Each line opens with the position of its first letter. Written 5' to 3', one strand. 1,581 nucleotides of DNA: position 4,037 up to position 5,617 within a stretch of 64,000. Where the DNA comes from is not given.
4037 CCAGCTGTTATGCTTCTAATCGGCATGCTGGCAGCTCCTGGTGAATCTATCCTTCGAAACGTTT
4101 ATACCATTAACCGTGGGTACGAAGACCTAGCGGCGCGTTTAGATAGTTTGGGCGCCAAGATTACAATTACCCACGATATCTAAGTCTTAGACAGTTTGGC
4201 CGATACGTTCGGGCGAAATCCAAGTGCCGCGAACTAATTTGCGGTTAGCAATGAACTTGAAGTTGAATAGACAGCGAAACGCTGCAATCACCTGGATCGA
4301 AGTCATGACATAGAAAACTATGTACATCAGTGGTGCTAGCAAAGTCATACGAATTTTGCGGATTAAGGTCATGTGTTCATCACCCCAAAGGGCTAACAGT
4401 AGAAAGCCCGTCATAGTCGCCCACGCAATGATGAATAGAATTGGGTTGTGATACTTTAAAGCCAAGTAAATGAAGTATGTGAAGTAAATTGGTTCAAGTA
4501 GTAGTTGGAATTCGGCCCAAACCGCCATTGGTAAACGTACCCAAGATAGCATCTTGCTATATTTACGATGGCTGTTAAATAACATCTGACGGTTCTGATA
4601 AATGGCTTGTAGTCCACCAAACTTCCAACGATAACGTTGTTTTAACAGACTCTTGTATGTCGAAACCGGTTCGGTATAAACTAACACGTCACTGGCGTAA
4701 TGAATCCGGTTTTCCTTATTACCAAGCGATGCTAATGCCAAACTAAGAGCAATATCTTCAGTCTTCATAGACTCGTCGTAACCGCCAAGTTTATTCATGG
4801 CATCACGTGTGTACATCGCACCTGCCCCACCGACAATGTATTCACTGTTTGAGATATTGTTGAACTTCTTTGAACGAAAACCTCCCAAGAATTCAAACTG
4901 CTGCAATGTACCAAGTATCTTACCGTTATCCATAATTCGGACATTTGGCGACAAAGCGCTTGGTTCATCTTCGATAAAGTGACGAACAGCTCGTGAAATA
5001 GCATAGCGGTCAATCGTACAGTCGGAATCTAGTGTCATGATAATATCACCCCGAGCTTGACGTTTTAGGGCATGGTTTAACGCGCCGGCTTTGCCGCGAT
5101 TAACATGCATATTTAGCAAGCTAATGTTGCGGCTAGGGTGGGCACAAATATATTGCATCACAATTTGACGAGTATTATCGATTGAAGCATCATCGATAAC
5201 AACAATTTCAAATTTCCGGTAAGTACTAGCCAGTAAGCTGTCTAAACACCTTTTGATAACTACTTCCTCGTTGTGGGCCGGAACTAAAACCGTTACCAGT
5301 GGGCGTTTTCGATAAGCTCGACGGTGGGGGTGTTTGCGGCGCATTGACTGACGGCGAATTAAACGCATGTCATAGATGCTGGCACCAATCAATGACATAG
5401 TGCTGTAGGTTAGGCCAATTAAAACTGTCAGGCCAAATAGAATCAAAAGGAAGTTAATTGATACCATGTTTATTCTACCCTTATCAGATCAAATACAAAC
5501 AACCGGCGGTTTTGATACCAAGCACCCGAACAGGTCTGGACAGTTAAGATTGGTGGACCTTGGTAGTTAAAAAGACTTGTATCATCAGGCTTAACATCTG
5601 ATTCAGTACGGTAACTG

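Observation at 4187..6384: Operon joining an LPXTG-only micro-substrate, a sortase and a processive GT2 polysaccharide synthase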

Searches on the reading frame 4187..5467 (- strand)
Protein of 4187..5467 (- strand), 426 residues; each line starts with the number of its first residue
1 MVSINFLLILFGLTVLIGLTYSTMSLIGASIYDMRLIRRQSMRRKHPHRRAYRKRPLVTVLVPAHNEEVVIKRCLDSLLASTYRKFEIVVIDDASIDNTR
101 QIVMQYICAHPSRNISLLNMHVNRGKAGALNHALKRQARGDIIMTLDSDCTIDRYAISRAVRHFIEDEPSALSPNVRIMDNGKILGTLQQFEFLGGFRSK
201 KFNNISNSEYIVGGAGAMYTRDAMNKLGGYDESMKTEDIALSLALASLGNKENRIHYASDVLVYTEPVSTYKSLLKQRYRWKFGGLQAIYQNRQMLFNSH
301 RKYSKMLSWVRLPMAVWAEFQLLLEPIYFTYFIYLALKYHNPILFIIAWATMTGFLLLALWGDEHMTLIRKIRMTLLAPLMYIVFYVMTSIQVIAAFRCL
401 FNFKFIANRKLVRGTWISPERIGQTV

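Call 3: search_protein_families(library=pfam, proteins=[window:4187-5467:-], max_evalue=0.01)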
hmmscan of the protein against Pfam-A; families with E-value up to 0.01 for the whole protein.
window:4187-5467:- (426 aa): 6 families
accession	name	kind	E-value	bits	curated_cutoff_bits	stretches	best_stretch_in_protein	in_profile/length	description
PF00535.33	Glycos_transf_2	-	9.5e-33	113.9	23.3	1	59-227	1-167/168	Glycosyl transferase family 2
PF13641.12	Glyco_tranf_2_3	-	9e-25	88.5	27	1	58-284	3-230/230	Glycosyltransferase like family 2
PF13632.12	Glyco_trans_2_3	-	1.3e-20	74.5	27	1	142-346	1-187/198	Glycosyl transferase family group 2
PF13506.12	Glyco_transf_21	-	8.9e-06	25.7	21.7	1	121-281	14-172/174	Glycosyl transferase family 21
PF10111.15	Glyco_tranf_2_2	-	3.3e-05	24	27.3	1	64-240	8-194/276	Glycosyltransferase like family 2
PF13704.12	Glyco_tranf_2_4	-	0.00033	21.5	27.5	1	65-149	1-81/98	Glycosyl transferase family 2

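Call 4: search_protein_families(library=ncbifam, proteins=[window:4187-5467:-], max_evalue=0.01)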
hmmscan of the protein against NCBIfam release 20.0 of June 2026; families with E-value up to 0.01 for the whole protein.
window:4187-5467:- (426 aa): 28 families (the best 25 are shown)
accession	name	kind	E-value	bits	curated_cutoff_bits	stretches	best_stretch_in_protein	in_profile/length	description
TIGR03937.1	PgaC_IcaA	equivalog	2e-48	165.3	422.3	1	18-421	9-406/407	poly-beta-1,6-N-acetyl-D-glucosamine synthase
TIGR03111.1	glyc2_xrt_Gpos1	hypoth_equivalog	6.5e-26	91.1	363.95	1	24-339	20-338/439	TIGR03111 family XrtG-associated glycosyltransferase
TIGR03965.1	mycofact_glyco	equivalog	2.3e-22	79.5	280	1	46-282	64-297/467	mycofactocin biosynthesis glycosyltransferase MftF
NF047683.1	TeichurnBiosyTuaG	equivalog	2.6e-16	60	400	1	53-163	3-110/252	teichuronic acid biosynthesis protein TuaG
TIGR04283.1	glyco_like_mftF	equivalog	6.4e-16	58.6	182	1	59-249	2-173/221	TIGR04283 family arsenosugar biosynthesis glycosyltransferase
NF041875.1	EPS_EpsD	equivalog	1.1e-13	51.3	370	1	58-164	1-104/325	exopolysaccharide biosynthesis glycosyltransferase EpsD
TIGR04242.1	nodulat_NodC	equivalog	1.1e-13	50.9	550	1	39-168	31-160/395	chitooligosaccharide synthase NodC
NF053846.1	glyco_with_XrtP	equivalog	2.6e-13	49.5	520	2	58-135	43-120/440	XrtP-associated glycosyltransferase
NF050050.1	ProtGlycPglI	equivalog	6e-13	48.8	500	1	56-347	2-286/306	GalNAc(5)-diNAcBac-PP-undecaprenol beta-1,3-glucosyltransferase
NF053739.1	GlytfEpsEBac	equivalog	7.1e-13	48.1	450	1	56-151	1-94/265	glycosyltransferase EpsE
TIGR03030.1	CelA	equivalog_domain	2.7e-12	45.5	699.1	2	9-168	88-257/714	UDP-forming cellulose synthase catalytic subunit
NF007482.0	PRK10073.1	equivalog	3.4e-11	42.7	423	1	55-153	5-99/334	glycosyltransferase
TIGR03469.1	HpnB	hypoth_equivalog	4.7e-11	42.3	379.25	1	44-182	31-178/386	hopene-associated glycosyltransferase HpnB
NF041865.1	EpsU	equivalog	5.5e-11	42.1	700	1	26-307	11-288/394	exopolysaccharide biosynthesis GT2 family glycosyltransferase EpsU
NF045692.1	OglycostaseCruG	equivalog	3.5e-10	39.4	600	1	46-251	31-244/386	2'-O-glycosyltransferase CruG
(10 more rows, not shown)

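Call 28: search_solved_structures(query=window:4187-5467:-, max_evalue=0.001, show_alignments=2)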
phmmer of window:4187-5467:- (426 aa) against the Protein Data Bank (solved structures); distinct sequences matched with E-value up to 0.001: 27.
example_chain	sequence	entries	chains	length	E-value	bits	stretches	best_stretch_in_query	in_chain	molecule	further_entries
6yv7_A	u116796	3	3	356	8.1e-16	61.2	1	54-250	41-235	Glycosyl transferase, family 2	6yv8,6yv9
6yv7_B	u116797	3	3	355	8.1e-16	61.2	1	54-250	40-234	Glycosyl transferase, family 2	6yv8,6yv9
2z87_A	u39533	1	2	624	4.7e-14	55.4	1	43-185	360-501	Chondroitin synthase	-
2z86_A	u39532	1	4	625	4.7e-14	55.4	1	43-185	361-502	Chondroitin synthase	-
5hea_A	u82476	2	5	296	5.7e-14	55.1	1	56-167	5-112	Putative glycosyltransferase (GalT1)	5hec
8vh7_A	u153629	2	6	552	1e-10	44.4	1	54-165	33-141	Heparosan synthase B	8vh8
8viw_A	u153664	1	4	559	1e-10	44.4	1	54-165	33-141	Heparosan synthase B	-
5tze_C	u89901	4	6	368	3.9e-10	42.5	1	59-168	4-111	Glycosyl transferase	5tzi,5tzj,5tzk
5tz8_A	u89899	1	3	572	7.1e-10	41.6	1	59-168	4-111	Glycosyl transferase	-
6p61_A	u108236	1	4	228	7.4e-10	41.5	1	46-158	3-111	Glycosyltransferase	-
3bcv_A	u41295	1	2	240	1.1e-08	37.7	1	56-154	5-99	Putative glycosyltransferase protein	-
5ej1_A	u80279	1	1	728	5.6e-08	35.3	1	122-381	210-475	Putative cellulose synthase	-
4hg6_A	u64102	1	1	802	8.2e-08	34.8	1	122-381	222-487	Cellulose Synthase Subunit A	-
4p00_A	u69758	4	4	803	8.3e-08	34.8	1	122-381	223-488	Cellulose Synthase A subunit | Cellulose Synthase subunit A | Putative cellulose synthase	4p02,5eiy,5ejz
3l7i_A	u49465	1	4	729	8.6e-07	31.4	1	58-164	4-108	Teichoic acid biosynthesis protein F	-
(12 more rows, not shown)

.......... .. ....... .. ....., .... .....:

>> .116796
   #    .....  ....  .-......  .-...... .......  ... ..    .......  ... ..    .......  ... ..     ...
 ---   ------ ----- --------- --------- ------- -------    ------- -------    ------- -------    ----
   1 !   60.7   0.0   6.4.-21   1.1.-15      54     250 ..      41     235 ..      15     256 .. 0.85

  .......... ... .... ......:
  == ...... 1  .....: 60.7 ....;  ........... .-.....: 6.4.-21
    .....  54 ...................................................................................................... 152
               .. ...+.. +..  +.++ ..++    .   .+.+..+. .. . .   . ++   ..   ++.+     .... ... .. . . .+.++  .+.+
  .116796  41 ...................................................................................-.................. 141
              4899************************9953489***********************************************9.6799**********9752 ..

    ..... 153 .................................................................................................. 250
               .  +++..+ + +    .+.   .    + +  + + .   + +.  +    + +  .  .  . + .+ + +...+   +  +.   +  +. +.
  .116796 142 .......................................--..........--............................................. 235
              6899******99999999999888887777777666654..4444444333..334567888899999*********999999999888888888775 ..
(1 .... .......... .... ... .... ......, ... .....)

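Call 30: find_homologous_proteins(query=window:4187-5467:-, max_evalue=1e-10)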
Query window:4187-5467:- (426 aa): 304 proteins with E <= 1e-10 among 8000 candidates; the best 120 are listed.
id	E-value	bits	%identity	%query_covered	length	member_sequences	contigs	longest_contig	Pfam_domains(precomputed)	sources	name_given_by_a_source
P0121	2.9e-283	957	100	100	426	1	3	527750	PF13632.13,PF13506.14,PF13641.13,PF00535.33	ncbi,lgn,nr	ncbi:MAG TPA: glycosyltransferase [Candidatus Saccharimonadales bacterium]|nr:glycosyltransferase [C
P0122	8.4e-246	833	85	100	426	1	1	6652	PF13632.13,PF10111.15,PF13506.14,PF13641.13,PF00535.33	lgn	-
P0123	1.0e-148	514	52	100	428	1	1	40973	PF13632.13,PF10111.15,PF13506.14,PF13641.13,PF00535.33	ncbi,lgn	-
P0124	3.0e-147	509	53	98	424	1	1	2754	PF13632.13,PF10111.15,PF13506.14,PF13641.13,PF00535.33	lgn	-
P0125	1.8e-146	506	52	100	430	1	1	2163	PF13632.13,PF10111.15,PF13506.14,PF13641.13,PF00535.33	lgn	-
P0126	1.5e-145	503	54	99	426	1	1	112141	PF13632.13,PF10111.15,PF13506.14,PF13641.13,PF00535.33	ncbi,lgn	-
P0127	3.0e-143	496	49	99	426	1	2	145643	PF13632.13,PF10111.15,PF13506.14,PF13641.13,PF00535.33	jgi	jgi:biofilm PGA synthesis N-glycosyltransferase PgaC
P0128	6.7e-143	495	52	98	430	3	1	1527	PF13632.13,PF10111.15,PF13506.14,PF13641.13,PF00535.33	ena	-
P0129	2.6e-141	489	49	99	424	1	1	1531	PF13632.13,PF10111.15,PF13506.14,PF13641.13,PF00535.33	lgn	-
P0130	6.1e-140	485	52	98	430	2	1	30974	PF13632.13,PF10111.15,PF13506.14,PF13641.13,PF00535.33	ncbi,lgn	-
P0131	2.4e-139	483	50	97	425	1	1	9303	PF13632.13,PF10111.15,PF13506.14,PF13641.13,PF00535.33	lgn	-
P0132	4.0e-139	482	50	98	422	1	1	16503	PF13632.13,PF10111.15,PF13506.14,PF13641.13,PF05679.23,PF00535.33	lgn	-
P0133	3.0e-137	476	51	98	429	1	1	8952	PF13632.13,PF13506.14,PF13641.13,PF00535.33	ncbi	-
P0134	6.9e-136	471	52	99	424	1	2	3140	PF13632.13,PF10111.15,PF13506.14,PF13641.13,PF01644.24,PF00535.33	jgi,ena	jgi:biofilm PGA synthesis N-glycosyltransferase PgaC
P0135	1.1e-133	464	49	99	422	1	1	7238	PF13632.13,PF10111.15,PF13506.14,PF13641.13,PF03142.22,PF00535.33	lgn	-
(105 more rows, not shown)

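Call 39: predict_structure(alignment_id=A2)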
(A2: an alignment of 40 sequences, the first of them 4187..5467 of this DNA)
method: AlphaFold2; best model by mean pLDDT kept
length: 426 residues; sequences in the alignment: 40
mean_pLDDT: 87.0   pTM: 0.86
mean pLDDT of the five models: 87.0, 86.5, 86.6, 84.9, 84.8
residues with pLDDT >= 90: 202; 70-90: 195; 50-70: 26; < 50: 3
segments of 3 or more residues with pLDDT < 50: 424-426
pLDDT, mean of each block of 10 residues (from residue 1): 79 85 87 88 70 84 91 95 95 92 97 95 88 94 94 95 92 92 86 80 90 86 93 86 93 93 90 88 90 93 94 90 83 79 80 86 87 89 83 90 77 60 48
secondary structure, 60 per line:
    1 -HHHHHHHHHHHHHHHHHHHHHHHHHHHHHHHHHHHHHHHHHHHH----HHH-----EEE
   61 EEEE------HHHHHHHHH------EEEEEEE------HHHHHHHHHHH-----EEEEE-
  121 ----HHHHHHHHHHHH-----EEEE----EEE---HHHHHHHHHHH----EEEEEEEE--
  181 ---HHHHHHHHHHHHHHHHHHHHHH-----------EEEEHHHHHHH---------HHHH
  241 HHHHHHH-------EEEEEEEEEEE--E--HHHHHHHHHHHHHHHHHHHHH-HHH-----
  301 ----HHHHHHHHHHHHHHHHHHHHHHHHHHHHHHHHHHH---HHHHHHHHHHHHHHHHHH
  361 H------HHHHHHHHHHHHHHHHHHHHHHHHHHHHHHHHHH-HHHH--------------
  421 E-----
elements in order: H2-45 E58-64 H71-79 E86-92 H99-109 E115-119 H125-136 E142-145 E150-152 H156-166 E171-178 H184-205 E217-220 H221-227 H237-247 E255-265 H271-291 H305-339 H343-361 H368-401 H403-406

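Call 43: fold_search(model_id=the predicted structure, library=pdb)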
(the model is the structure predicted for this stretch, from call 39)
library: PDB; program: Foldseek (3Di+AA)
matches with E <= 10: 1358; with E <= 0.001: 354
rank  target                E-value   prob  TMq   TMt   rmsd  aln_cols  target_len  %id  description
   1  6yv7_B                9.2e-16  1.00  0.57  0.69   5.3       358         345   23  Mannosyltransferase PcManGT from Pyrobaculum calidifontis (released 2020-07-22)
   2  6yv7_A                1.9e-15  1.00  0.53  0.64   8.5       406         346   20  Mannosyltransferase PcManGT from Pyrobaculum calidifontis (released 2020-07-22)
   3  7sp7_A                2.4e-15  1.00  0.66  0.57  12.9       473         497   14  Chlorella virus hyaluronan synthase inhibited by UDP (released 2022-04-06)
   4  8sne_A                1.8e-14  1.00  0.59  0.52  15.9       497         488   15  Chlorella virus Hyaluronan Synthase bound to GlcA extended GlcNAc primer and UDP (released 2024-05-01)
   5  7sp9_A                1.9e-14  1.00  0.65  0.57  11.8       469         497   14  Chlorella virus Hyaluronan Synthase in the GlcNAc-primed channel-closed state (released 2022-04-06)
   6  8snc_A                2.3e-14  1.00  0.62  0.54  14.8       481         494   13  Chlorella virus Hyaluronan Synthase bound to GlcA extended GlcNAc primer (released 2024-05-01)
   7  9yq4_A                2.6e-14  1.00  0.57  0.50  14.7       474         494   15  Chlorella virus hyaluronan synthase bound to a proofreading UDP-GlcA (released 2025-12-10)
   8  7sp8_A                2.7e-14  1.00  0.60  0.52  12.3       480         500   13  Chlorella virus Hyaluronan Synthase bound to UDP-GlcNAc (released 2022-04-06)
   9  9yq5_A                4.9e-14  1.00  0.54  0.47  14.2       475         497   14  Chlorella virus hyaluronan synthase bound to an inserted UDP-GlcA (released 2025-12-10)
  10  7sp6_A                9.0e-14  1.00  0.67  0.59   6.6       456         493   15  Chlorella virus hyaluronan synthase (released 2022-04-06)
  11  8smm_A                1.2e-13  1.00  0.60  0.52  13.0       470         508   16  Xenopus laevis hyaluronan synthase 1 (released 2024-05-01)
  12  8smn_A                1.4e-13  1.00  0.61  0.52   6.9       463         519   16  Xenopus laevis hyaluronan synthase 1, nascent HA polymer bound state (released 2024-05-01)
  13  9kqc_A                1.7e-13  1.00  0.61  0.53  13.7       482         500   14  Chlorella virus Hyaluronan Synthase bound to VNAR (released 2025-05-14)
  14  4p00_A                1.7e-13  1.00  0.53  0.33  13.3       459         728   16  Bacterial Cellulose Synthase in complex with cyclic-di-GMP and UDP (released 2014-04-09)
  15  8smp_A                2.5e-13  1.00  0.68  0.56   5.3       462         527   18  Xenopus laevis hyaluronan synthase 1, UDP-bound, gating loop inserted state (released 2024-05-01)
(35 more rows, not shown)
